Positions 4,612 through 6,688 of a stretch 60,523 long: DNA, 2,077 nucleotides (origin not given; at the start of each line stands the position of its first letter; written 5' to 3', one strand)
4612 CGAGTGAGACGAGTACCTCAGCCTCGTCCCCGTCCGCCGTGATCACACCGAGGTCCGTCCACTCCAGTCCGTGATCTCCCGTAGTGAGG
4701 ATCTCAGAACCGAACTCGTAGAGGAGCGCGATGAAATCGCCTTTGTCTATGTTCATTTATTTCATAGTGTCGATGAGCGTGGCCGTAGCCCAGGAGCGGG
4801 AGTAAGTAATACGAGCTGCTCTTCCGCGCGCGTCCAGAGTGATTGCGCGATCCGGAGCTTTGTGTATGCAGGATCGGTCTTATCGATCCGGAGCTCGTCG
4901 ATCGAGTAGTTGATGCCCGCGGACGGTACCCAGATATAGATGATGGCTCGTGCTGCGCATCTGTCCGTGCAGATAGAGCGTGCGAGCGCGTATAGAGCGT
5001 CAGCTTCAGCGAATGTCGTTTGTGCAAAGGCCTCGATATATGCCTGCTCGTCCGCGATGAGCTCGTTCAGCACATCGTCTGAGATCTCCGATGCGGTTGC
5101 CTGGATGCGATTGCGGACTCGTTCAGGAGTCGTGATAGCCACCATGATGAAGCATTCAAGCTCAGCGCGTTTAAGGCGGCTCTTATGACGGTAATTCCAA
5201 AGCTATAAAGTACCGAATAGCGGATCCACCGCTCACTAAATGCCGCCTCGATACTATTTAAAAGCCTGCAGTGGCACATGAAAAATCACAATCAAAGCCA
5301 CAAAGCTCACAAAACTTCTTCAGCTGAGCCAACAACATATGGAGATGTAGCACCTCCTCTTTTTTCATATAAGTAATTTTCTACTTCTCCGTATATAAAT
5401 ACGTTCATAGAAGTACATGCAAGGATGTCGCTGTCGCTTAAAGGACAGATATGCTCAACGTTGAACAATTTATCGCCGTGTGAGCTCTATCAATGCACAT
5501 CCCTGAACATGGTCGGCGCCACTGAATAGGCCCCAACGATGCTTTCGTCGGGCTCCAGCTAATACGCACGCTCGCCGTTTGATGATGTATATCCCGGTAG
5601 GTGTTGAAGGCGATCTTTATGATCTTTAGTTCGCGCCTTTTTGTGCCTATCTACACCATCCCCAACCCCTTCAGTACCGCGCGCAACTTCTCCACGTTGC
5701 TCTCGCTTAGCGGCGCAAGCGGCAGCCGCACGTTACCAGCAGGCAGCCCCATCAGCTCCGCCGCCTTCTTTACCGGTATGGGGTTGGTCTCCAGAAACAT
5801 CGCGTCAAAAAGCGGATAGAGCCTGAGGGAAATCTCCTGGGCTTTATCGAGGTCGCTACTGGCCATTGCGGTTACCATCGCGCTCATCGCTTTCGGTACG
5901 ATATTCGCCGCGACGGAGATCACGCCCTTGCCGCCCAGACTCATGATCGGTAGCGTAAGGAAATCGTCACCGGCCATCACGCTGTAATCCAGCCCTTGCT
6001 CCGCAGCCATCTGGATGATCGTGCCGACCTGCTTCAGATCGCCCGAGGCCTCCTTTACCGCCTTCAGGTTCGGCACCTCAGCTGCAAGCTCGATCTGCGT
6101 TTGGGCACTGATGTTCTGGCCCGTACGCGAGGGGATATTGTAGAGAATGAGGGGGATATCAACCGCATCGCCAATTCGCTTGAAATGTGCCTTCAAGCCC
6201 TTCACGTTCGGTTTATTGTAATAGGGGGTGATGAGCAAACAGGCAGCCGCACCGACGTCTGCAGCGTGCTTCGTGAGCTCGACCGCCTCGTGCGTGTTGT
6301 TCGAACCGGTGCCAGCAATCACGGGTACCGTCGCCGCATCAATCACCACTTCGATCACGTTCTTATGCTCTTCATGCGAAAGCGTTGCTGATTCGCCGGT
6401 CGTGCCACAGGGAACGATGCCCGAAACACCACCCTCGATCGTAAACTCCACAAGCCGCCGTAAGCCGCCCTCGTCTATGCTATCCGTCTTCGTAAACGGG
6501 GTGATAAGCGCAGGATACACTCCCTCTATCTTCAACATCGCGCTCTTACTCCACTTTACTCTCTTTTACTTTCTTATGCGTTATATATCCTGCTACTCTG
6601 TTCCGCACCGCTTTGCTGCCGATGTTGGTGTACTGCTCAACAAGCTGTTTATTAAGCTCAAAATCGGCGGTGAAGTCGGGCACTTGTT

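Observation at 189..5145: Duplicated module of a small adaptor-like protein plus a signal-peptide-less Asp-box propeller: virus-derived receptor-binding cluster or undescribed particle system at the contig edge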

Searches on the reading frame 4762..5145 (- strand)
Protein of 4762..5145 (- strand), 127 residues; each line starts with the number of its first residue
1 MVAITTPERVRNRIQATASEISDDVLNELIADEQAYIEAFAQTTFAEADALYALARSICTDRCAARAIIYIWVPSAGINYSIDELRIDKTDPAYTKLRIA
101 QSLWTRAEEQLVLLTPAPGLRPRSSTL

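Call 3: search_protein_families(library=pfam, proteins=[window:4762-5145:-], max_evalue=1)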
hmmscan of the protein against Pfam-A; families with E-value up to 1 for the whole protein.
window:4762-5145:- (127 aa): 0 families

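Call 4: search_protein_families(library=phrogs, proteins=[window:4762-5145:-], max_evalue=1)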
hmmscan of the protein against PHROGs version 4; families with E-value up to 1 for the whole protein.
window:4762-5145:- (127 aa): 0 families

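Call 25: find_homologous_proteins(query=window:4762-5145:-)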
Query window:4762-5145:- (127 aa): 75 proteins with E <= 0.001 among 103 candidates.
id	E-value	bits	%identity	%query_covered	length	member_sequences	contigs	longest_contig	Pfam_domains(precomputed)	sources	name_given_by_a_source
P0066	1.6e-74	265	100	100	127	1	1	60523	-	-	-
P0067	3.0e-64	232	87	100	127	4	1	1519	-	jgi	jgi:hypothetical protein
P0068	1.5e-62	227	85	100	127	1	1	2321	-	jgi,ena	-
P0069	5.9e-62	225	84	99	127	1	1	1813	-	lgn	-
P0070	1.6e-60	220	84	100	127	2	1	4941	-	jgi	jgi:hypothetical protein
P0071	2.5e-60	220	83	100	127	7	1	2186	-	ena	-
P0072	3.6e-49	184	67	98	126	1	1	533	-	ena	-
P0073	1.1e-48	182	70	98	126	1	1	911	-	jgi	jgi:hypothetical protein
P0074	4.8e-48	180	67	98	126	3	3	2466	-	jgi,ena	-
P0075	9.1e-48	179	68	98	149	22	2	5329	-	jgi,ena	-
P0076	1.6e-47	178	67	98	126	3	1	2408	-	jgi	-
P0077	1.7e-47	178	68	98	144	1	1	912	-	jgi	-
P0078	2.0e-47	178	66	98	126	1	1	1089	-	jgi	jgi:hypothetical protein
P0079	6.7e-47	176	66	98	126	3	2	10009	-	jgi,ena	-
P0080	1.0e-46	176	66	98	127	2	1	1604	-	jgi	jgi:hypothetical protein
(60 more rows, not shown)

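Call 37: predict_structure(alignment_id=A3)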
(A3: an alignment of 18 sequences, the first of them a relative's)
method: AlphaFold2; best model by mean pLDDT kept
length: 127 residues; sequences in the alignment: 18
mean_pLDDT: 76.5   pTM: 0.65
mean pLDDT of the five models: 76.5, 75.2, 73.6, 72.9, 70.6
residues with pLDDT >= 90: 1; 70-90: 94; 50-70: 25; < 50: 7
segments of 3 or more residues with pLDDT < 50: 121-123
pLDDT, mean of each block of 10 residues (from residue 1): 72 82 87 86 78 82 87 63 65 80 87 69 47
secondary structure, 60 per line:
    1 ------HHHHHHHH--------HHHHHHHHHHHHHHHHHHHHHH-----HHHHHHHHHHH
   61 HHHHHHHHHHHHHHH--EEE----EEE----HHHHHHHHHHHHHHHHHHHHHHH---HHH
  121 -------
elements in order: H7-14 H23-44 H50-75 E78-80 E85-87 H92-114

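Call 41: fold_search(model_id=the predicted structure, library=pdb)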
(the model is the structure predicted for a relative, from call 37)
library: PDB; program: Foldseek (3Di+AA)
matches with E <= 10: 96; with E <= 0.001: 0
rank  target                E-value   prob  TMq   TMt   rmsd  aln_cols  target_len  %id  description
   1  4l8i_A                2.0e+00  0.15  0.29  0.31   9.5       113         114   12  Crystal structure of RSV epitope scaffold FFL_005 (released 2014-02-12)
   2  4lfg_A                2.3e+00  0.11  0.27  0.16  10.3       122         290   16  Crystal structure of geranylgeranyl diphosphate synthase sub1274 (target efi-509455) from streptococcus uberis 0140j w (released 2013-07-10)
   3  4hr1_A                2.7e+00  0.25  0.39  0.41   7.9       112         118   13  Structure of PAV1-137, a protein from the virus PAV1 that infects Pyrococcus abyssi. (released 2013-06-19)
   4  7fh1_A                3.0e+00  0.23  0.37  0.08   6.7       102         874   12  Structure of the human Meckelin (released 2021-12-01)
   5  1wl3_A                3.0e+00  0.10  0.26  0.16  10.1       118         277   10  Crystal Structure Of Octaprenyl Pyrophosphate Synthase From Hyperthermophilic Thermotoga Maritima R91A mutant (released 2005-06-28)
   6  8i6q_A                3.0e+00  0.06  0.21  0.16  12.4       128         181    9  Cryo-EM structure of Pseudomonas aeruginosa FtsE(WT)X complex in peptidisc (released 2023-06-07)
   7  8j8k_A                3.2e+00  0.15  0.35  0.18   9.1       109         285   14  Membrane bound PRTase, C3 symmetry, acceptor bound (released 2024-02-07)
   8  9teo_A                3.5e+00  0.13  0.36  0.12  13.3       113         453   15  PhiC31 excisive synapse: P'-bound subregion (released 2026-02-11)
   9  6gxn_v                3.7e+00  0.08  0.24  0.13   8.9        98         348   18  Cryo-EM structure of an E. coli 70S ribosome in complex with RF3-GDPCP, RF1(GAQ) and Pint-tRNA (State III) (released 2018-08-15)
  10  3sjr_C                3.7e+00  0.08  0.26  0.27  12.4       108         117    9  Crystal structure of conserved unkown function protein CV_1783 from Chromobacterium violaceum ATCC 12472 (released 2011-07-06)
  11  9si1                  3.9e+00  0.16  0.36  0.04   9.3       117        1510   14  Mouse otoferlin (216-1931) in the lipid-free Ca2+-bound state, "closed-like" conformation (released 2025-11-05)
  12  2gta_A                4.1e+00  0.10  0.26  0.32   9.9        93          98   10  Crystal Structure of the putative pyrophosphatase YPJD from Bacillus subtilis. Northeast Structural Genomics Consortiu (released 2006-05-23)
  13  3p8l_B                4.3e+00  0.08  0.28  0.17  10.2       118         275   14  Crystal structure of polyprenyl synthase from Enterococcus faecalis V583 (released 2010-11-03)
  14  4l80_A                4.3e+00  0.04  0.15  0.10  10.6        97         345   15  Crystal Structure of Chloroflexus aurantiacus malyl-CoA lyase in complex with magnesium, oxalate, and propionyl-CoA (released 2013-12-04)
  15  2z4w_B                4.6e+00  0.21  0.38  0.19   9.0        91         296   13  S. cerevisiae geranylgeranyl pyrophosphate synthase in complex with magnesium and BPH-749 (released 2008-07-01)
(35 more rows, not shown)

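Call 44: search_protein_representatives(alignment_id=A3)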
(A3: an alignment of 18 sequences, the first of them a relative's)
Query: 18 sequences, 127 profile positions. Proteins with E-value up to 0.001 (for the whole library): 141; up to 1e-10: 45; up to 1e-30: 5. The best 141 are listed.
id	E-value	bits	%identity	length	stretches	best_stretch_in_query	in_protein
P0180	9.6e-47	174.2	-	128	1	1-127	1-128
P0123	9.6e-37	141.9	-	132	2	46-127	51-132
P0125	2.7e-36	140.5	-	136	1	31-115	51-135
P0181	5.1e-34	133.1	-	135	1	2-90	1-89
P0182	4.1e-32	126.9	-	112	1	2-87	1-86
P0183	8.3e-28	113.0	-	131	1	1-126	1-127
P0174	2.9e-25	104.8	-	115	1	1-125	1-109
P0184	2.9e-23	98.3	-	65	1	6-66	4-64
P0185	4.4e-22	94.5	-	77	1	2-79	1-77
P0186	6.2e-22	94.0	-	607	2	4-85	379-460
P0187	3.8e-21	91.5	-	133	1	2-119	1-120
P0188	2.4e-20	88.9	-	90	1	14-79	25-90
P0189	4.3e-20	88.1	-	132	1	2-117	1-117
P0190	7.9e-20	87.2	-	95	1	29-86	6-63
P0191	6.3e-19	84.3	-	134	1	10-106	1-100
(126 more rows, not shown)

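Call 46: search_protein_families(library=pfam, alignment_id=A4, max_evalue=0.01)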
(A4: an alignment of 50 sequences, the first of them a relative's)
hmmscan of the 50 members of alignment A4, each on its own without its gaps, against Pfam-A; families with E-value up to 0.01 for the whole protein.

A. member 1, P0066 (127 aa): 0 families

B. families by the number of members that match (of 50 scanned): 3 families
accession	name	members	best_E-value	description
PF05135.19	Phage_connect_1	4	0.00027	Phage gp6-like head-tail connector protein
PF07030.17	Phage_Mu_Gp36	3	0.0013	Bacteriophage Mu, Gp36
PF22879.1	AIPR_N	1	0.0014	Abortive infection phage resistance protein N-terminal domain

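Call 47: search_solved_structures(query=A4, max_evalue=10, show_alignments=2)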
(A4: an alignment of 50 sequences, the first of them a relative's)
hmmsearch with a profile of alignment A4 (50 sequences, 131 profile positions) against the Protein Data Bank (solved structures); distinct sequences matched with E-value up to 10: 11.
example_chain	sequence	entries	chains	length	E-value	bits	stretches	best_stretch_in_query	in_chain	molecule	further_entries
4c2m_D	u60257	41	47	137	0.27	14.5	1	26-61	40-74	DNA-DIRECTED RNA POLYMERASE I SUBUNIT RPA14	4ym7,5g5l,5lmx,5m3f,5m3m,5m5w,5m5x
4c3h_D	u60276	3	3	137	0.3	14.4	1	26-61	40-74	DNA-DIRECTED RNA POLYMERASE I SUBUNIT RPA14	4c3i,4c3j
1si9_A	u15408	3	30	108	0.36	14.1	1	2-40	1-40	stable protein 1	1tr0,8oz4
7yv9_B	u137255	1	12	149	0.55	13.5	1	4-34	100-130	Calmodulin-1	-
5ocm_A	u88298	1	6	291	0.69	13.2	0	48-100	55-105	NAD_Gly3P_dh, NAD-dependent glycerol-3-phosphate dehydrogenase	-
4v1o_U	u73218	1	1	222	0.81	13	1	9-67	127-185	MEDIATOR OF RNA POLYMERASE II TRANSCRIPTION SUBUNIT 8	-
3j1o_J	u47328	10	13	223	0.81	13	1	9-67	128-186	Mediator of RNA polymerase II transcription subunit 8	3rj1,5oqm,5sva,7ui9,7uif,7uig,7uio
2m8u_A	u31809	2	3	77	1.8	11.9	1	4-35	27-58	Myosin Light Chain, MlcC | Calcium-binding EF-hand domain-containing protein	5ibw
7wph_E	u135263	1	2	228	2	11.7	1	52-83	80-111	Fab06 heavy chain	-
6dlm_B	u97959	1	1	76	2.4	11.5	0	93-120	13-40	DHD127_B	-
4gwp_C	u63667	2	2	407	2.7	11.3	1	9-67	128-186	Mediator of RNA polymerase II transcription subunit 8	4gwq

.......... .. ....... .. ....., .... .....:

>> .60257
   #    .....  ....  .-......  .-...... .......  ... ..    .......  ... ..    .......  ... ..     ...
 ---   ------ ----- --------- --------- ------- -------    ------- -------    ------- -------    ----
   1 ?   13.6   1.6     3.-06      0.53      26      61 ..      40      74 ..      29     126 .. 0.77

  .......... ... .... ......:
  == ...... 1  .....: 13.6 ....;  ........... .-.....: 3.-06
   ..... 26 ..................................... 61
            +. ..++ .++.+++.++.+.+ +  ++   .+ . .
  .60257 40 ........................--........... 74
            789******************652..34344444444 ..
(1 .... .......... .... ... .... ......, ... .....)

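Call 49: fold_search(model_id=the predicted structure, library=viral)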
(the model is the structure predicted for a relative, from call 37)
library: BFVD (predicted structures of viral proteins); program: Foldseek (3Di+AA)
matches with E <= 10: 257; with E <= 0.001: 1
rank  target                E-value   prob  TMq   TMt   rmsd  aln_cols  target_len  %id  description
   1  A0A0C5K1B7            1.6e-05  1.00  0.72  0.72   6.1       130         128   28  (no name in the UniProt tables at hand)
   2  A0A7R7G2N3            2.0e-01  0.98  0.55  0.17   9.7       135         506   12  (no name in the UniProt tables at hand)
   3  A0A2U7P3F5            2.2e-01  0.87  0.44  0.28  10.7       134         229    9  (no name in the UniProt tables at hand)
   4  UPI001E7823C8         2.2e-01  0.57  0.35  0.33  10.4       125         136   16  (no name look-up for this kind of identifier)
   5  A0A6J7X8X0            3.0e-01  0.98  0.58  0.30   8.4       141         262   13  Uncharacterized protein [uncultured Caudovirales phage]
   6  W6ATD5                4.3e-01  0.87  0.50  0.42   8.3       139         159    9  (no name in the UniProt tables at hand)
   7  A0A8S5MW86            4.3e-01  0.85  0.52  0.43  10.7       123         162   16  Uncharacterized protein (Fragment) [Siphoviridae sp. cth2082]
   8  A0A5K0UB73            5.3e-01  0.38  0.35  0.11   8.6       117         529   18  Uncharacterized protein [Yasminevirus sp. GU-2018]
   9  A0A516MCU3            7.0e-01  0.77  0.48  0.47   6.6       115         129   14  (no name in the UniProt tables at hand)
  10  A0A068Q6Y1            7.7e-01  0.44  0.34  0.43   8.0       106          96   12  Uncharacterized protein [Ralstonia phage RSJ2]
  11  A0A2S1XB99            8.6e-01  0.16  0.27  0.19  10.8       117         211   14  ORF55 [Lymantria dispar multicapsid nuclear polyhedrosis virus]
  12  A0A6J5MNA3            9.6e-01  0.51  0.44  0.34   8.5       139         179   15  Uncharacterized protein [uncultured Caudovirales phage]
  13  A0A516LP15            1.0e+00  0.51  0.43  0.44  12.5       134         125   13  (no name in the UniProt tables at hand)
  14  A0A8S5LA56            1.1e+00  0.18  0.27  0.29  10.1       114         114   18  Head to tail adaptor [Siphoviridae sp. ctFNZ2]
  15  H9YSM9                1.2e+00  0.51  0.43  0.48   9.2       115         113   14  (no name in the UniProt tables at hand)
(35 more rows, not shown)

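Call 58: find_encoding_contigs(protein=P0070, flank=10000, max_places=4)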
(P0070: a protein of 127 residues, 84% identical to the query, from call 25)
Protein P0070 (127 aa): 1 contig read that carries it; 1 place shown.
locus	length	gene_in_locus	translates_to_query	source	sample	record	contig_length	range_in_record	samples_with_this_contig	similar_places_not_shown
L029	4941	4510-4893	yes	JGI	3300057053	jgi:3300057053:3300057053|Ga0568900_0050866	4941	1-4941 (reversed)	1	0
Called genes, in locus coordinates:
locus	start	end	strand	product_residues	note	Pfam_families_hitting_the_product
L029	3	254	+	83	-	?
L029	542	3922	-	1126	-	PF05048:NosD, PF13229:Beta_helix, PF05048:NosD, PF13229:Beta_helix, PF05048:NosD, PF13229:Beta_helix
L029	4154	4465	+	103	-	PF25212:HVO_A0114 (weak), PF12840:HTH_20, PF01022:HTH_5 (weak)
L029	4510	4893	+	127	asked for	-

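Call 89: search_protein_families(library=pfam, alignment_id=A5, max_evalue=0.01)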
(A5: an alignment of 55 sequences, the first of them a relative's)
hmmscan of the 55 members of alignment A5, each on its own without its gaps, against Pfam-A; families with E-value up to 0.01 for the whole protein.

A. member 1, P0066 (127 aa): 0 families

B. families by the number of members that match (of 55 scanned): 6 families
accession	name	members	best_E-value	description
PF00082.27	Peptidase_S8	1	1.7e-40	Subtilase family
PF01833.30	TIG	1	5.4e-12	IPT/TIG domain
PF19755.4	DUF6242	1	7.3e-07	Domain of unknown function (DUF6242)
PF09871.14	DUF2098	1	0.0011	Uncharacterized protein conserved in archaea (DUF2098)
PF21619.2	DUF6855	1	0.0037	Family of unknown function (DUF6855)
PF09898.14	DUF2125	1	0.01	Uncharacterized protein conserved in bacteria (DUF2125)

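Call 90: search_dna_similar(query=window:4762-5145:-, collection=phages, mode=protein, max_evalue=1, max_rows=15)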
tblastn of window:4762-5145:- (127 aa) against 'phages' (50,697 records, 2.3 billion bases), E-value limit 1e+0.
Records with a match: 14; places in all: 14; records where one place covers at least 80% of the query: 1.
Best place of each record, by identity: <60% 14.
By first word of the organism name: Klebsiella 13; ANMV-1 1.
By host as written in the record: Klebsiella pneumoniae 11; Klebsiella pneumoniae ST16-OXA48 2; uncultured archaeon 1.
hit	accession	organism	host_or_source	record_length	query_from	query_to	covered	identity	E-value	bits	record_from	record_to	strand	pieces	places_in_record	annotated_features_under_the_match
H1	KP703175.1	ANMV-1 virus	uncultured archaeon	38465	1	127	100%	30.0%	2e-7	54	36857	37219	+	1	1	hypothetical protein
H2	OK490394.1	Klebsiella phage Kp4845-1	Klebsiella pneumoniae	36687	44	103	47%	33.8%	3e-1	36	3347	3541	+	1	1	record has no annotation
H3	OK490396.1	Klebsiella phage Kp4846-1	Klebsiella pneumoniae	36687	44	103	47%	33.8%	3e-1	36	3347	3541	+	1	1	record has no annotation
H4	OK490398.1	Klebsiella phage Kp4847-1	Klebsiella pneumoniae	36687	44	103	47%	33.8%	3e-1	36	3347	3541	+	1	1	record has no annotation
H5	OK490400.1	Klebsiella phage Kp4848-1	Klebsiella pneumoniae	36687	44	103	47%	33.8%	3e-1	36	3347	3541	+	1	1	record has no annotation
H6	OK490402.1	Klebsiella phage Kp4849-1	Klebsiella pneumoniae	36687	44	103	47%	33.8%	3e-1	36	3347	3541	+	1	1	record has no annotation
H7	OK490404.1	Klebsiella phage Kp4850-1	Klebsiella pneumoniae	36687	44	103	47%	33.8%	3e-1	36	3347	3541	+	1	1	record has no annotation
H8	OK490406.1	Klebsiella phage Kp4851-1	Klebsiella pneumoniae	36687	44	103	47%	33.8%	3e-1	36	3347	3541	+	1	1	record has no annotation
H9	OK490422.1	Klebsiella phage Kp4867-1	Klebsiella pneumoniae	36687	44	103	47%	33.8%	3e-1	36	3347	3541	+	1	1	record has no annotation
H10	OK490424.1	Klebsiella phage Kp4868-1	Klebsiella pneumoniae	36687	44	103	47%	33.8%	3e-1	36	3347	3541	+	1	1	record has no annotation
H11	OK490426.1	Klebsiella phage Kp4869-1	Klebsiella pneumoniae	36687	44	103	47%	33.8%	3e-1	36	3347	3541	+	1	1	record has no annotation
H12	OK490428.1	Klebsiella phage Kp4870-1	Klebsiella pneumoniae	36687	44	103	47%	33.8%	3e-1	36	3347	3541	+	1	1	record has no annotation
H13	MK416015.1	Klebsiella phage ST16-OXA48phi5.4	Klebsiella pneumoniae ST16-OXA48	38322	44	103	47%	33.8%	3e-1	35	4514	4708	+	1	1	3'-5' exoribonuclease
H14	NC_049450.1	Klebsiella phage ST16-OXA48phi5.4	Klebsiella pneumoniae ST16-OXA48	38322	44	103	47%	33.8%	3e-1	35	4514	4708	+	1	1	3'-5' exoribonuclease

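Call 96: find_encoding_contigs(protein=P0068, flank=5000, max_places=4)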
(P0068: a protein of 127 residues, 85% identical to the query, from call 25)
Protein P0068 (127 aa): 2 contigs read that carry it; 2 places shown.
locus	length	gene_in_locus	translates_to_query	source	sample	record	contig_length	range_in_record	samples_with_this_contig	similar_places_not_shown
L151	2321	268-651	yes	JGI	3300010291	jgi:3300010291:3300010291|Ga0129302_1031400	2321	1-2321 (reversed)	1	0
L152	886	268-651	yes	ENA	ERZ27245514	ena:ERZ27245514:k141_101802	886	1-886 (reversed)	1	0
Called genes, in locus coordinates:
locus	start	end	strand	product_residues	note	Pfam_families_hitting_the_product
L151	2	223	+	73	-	?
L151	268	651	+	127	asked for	-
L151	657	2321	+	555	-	?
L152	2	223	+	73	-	?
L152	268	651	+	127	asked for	-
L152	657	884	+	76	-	?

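Call 97: find_encoding_contigs(protein=P0071, flank=5000, max_places=4)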
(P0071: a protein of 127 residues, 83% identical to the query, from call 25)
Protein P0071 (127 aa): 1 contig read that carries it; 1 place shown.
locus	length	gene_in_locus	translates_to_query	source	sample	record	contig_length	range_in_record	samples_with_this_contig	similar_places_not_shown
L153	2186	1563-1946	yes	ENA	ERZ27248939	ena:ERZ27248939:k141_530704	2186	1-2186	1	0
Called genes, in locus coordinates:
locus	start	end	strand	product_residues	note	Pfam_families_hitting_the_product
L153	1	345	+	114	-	?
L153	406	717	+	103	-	PF12840:HTH_20, PF01022:HTH_5 (weak)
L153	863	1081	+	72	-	PF01893:UPF0058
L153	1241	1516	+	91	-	PF01022:HTH_5, PF12840:HTH_20, PF25212:HVO_A0114 (weak)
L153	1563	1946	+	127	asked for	-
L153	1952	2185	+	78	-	?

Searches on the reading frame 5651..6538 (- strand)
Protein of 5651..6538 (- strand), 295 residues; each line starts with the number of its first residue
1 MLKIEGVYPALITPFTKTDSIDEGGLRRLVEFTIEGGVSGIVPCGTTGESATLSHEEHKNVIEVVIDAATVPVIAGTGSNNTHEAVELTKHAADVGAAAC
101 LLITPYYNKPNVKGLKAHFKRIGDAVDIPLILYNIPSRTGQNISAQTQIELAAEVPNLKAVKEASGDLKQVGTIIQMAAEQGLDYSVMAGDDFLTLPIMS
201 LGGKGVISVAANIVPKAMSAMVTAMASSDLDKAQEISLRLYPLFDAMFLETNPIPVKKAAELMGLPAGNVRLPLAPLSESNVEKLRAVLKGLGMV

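Call 36: list_cluster_members(proteins=[window:5651-6538:-, window:8929-9300:+, window:7516-8754:-, window:3074-4756:-, window:1835-2182:-])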
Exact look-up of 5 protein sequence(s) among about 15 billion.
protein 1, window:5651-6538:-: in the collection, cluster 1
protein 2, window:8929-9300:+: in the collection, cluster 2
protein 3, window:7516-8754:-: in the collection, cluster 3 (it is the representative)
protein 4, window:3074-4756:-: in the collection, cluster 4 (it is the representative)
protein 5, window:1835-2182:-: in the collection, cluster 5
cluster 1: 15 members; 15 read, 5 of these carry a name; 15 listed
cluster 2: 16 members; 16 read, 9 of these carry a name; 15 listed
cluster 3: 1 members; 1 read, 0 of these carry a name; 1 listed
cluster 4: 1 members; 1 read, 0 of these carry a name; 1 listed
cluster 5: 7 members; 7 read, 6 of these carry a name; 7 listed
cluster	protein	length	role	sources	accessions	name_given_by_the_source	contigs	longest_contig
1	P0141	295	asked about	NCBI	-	-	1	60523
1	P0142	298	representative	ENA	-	-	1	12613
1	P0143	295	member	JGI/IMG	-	4-hydroxy-tetrahydrodipicolinate synthase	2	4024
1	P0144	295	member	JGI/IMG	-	4-hydroxy-tetrahydrodipicolinate synthase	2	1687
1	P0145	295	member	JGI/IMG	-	4-hydroxy-tetrahydrodipicolinate synthase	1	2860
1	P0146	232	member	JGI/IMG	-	4-hydroxy-tetrahydrodipicolinate synthase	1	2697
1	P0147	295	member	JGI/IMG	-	4-hydroxy-tetrahydrodipicolinate synthase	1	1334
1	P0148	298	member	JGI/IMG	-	-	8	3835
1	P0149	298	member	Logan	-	-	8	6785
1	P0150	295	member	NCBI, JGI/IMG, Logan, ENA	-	-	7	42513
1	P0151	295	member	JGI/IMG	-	-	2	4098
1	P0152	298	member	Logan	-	-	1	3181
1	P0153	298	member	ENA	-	-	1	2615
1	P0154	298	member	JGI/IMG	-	-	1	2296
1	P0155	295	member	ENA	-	-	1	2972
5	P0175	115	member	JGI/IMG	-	hypothetical protein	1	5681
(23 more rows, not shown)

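Call 39: find_encoding_contigs(protein=P0150, flank=10000, max_places=6)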
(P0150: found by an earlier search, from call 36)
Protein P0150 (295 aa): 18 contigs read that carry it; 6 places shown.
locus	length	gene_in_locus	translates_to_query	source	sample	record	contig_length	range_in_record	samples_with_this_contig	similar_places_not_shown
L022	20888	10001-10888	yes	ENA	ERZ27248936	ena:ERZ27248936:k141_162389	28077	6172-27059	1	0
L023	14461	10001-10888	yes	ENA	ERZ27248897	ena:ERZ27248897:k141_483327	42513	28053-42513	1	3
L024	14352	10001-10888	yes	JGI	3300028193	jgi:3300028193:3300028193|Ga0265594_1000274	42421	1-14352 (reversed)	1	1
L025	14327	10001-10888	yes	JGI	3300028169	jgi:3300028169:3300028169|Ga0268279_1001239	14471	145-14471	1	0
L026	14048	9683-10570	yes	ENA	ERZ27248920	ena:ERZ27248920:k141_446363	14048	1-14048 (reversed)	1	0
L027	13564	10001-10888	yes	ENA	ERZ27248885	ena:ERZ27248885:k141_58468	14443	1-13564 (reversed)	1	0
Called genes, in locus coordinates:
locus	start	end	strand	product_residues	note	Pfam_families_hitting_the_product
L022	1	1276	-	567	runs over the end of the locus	PF01979:Amidohydro_1, PF07969:Amidohydro_3, PF13382:Adenine_deam_C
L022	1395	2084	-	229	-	PF01810:LysE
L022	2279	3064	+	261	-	PF10584:Proteasome_A_N, PF00227:Proteasome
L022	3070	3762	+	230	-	PF01172:SBDS_N, PF09377:SBDS_domain_II, PF20268:SBDS_C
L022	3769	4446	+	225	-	PF14382:ECR1_N, PF22625:ECR1_N_2, PF21266:S1_RRP4, PF00013:KH_1, PF15985:KH_6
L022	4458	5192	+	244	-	PF01138:RNase_PH, PF03725:RNase_PH_C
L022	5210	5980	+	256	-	PF01138:RNase_PH, PF03725:RNase_PH_C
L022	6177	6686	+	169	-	PF02002:TFIIE_alpha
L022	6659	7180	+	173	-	PF01966:HD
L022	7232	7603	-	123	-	PF16906:Ribosomal_L26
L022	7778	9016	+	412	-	PF00890:FAD_binding_2 (weak), PF01134:GIDA (weak), PF01266:DAO (weak), PF01494:FAD_binding_3, PF01946:Thi4 (weak), PF05834:Lycopene_cycl, PF07992:Pyr_redox_2, PF12831:FAD_oxidored, +4 more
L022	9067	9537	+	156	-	PF08069:Ribosomal_S13_N, PF00312:Ribosomal_S15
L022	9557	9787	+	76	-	PF26391:MamI (weak)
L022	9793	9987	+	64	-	PF00833:Ribosomal_S17e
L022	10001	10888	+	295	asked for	PF00701:DHDPS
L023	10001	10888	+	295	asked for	PF00701:DHDPS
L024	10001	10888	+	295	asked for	PF00701:DHDPS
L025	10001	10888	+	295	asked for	PF00701:DHDPS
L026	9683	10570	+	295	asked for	PF00701:DHDPS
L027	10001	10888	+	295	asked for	PF00701:DHDPS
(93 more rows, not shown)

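Call 59: find_encoding_contigs(protein=P0175, flank=10000, max_places=4)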
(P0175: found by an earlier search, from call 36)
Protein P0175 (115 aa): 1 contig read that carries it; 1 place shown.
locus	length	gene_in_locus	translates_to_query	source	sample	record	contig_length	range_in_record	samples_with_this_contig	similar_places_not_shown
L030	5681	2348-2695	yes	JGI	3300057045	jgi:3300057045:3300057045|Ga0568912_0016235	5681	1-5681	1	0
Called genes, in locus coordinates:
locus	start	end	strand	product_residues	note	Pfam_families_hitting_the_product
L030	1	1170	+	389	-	?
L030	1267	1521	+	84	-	PF09851:SHOCT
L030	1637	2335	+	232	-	-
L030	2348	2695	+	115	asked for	-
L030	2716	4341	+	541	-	PF15899:BNR_6 (faint), PF25852:DUF6242_C (faint), PF15902:Sortilin-Vps10 (faint)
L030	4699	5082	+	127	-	-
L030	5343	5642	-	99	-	-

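Call 70: search_protein_families(library=pfam, proteins=[L030:4699-5082:+, L030:5343-5642:-], max_evalue=0.01)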
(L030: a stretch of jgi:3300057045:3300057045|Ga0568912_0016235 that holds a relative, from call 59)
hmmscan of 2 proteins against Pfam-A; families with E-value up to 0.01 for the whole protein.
L030:4699-5082:+ (127 aa): 0 families

L030:5343-5642:- (99 aa): 1 family
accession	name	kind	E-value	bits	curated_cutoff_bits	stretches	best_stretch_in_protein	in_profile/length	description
PF11746.14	DUF3303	-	0.0037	17.8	21.2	1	3-95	2-89/92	Domain of unknown function (DUF3303)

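Call 71: search_protein_families(library=phrogs, proteins=[L030:4699-5082:+, L030:5343-5642:-], max_evalue=0.01)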
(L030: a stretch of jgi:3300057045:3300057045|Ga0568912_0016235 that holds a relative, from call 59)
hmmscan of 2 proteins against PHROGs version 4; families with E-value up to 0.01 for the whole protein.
L030:4699-5082:+ (127 aa): 0 families

L030:5343-5642:- (99 aa): 0 families
